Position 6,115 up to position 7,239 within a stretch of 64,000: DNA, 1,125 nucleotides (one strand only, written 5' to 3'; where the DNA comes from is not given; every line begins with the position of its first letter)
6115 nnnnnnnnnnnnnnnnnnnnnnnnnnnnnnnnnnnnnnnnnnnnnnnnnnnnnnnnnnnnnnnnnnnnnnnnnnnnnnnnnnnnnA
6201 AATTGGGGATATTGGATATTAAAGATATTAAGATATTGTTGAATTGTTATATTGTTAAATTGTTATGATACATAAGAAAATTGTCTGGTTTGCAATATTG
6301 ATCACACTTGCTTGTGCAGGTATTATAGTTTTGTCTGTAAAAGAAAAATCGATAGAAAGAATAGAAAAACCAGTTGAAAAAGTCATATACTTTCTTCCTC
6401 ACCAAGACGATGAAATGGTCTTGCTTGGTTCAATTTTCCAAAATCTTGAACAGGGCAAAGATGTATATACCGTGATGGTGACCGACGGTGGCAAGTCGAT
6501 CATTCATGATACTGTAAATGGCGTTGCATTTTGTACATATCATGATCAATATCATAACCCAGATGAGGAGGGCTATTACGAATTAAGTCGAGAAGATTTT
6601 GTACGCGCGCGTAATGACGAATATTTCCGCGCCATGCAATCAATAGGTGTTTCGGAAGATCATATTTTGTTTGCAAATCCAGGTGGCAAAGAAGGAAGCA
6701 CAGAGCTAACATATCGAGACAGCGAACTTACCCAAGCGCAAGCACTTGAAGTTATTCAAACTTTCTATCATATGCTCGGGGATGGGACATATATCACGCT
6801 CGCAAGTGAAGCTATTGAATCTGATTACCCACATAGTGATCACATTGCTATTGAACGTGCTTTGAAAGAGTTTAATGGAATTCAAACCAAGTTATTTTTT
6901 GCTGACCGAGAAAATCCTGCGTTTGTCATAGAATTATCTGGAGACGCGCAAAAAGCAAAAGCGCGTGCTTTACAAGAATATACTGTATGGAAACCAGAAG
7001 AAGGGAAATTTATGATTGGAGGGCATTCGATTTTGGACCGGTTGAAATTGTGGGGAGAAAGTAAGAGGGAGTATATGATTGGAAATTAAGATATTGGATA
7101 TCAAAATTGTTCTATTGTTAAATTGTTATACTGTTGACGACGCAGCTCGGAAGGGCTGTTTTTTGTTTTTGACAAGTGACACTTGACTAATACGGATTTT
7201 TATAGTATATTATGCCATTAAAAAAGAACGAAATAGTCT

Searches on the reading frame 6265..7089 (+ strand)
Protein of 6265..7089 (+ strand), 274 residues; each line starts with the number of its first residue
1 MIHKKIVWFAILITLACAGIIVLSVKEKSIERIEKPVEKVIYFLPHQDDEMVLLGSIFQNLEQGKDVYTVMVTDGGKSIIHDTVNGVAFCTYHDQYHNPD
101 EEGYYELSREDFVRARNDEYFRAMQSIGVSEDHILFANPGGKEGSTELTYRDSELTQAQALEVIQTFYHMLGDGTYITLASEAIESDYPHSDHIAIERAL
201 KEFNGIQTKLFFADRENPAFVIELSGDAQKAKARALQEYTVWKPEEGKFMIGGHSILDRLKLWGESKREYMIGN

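Call 8: search_protein_families(library=pfam, proteins=[window:6265-7089:+])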
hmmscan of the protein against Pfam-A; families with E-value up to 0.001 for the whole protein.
window:6265-7089:+ (274 aa): 1 family
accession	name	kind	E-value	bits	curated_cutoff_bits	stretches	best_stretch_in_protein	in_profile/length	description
PF02585.22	PIG-L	-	4.5e-11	43.8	28.2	1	43-202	3-127/129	GlcNAc-PI de-N-acetylase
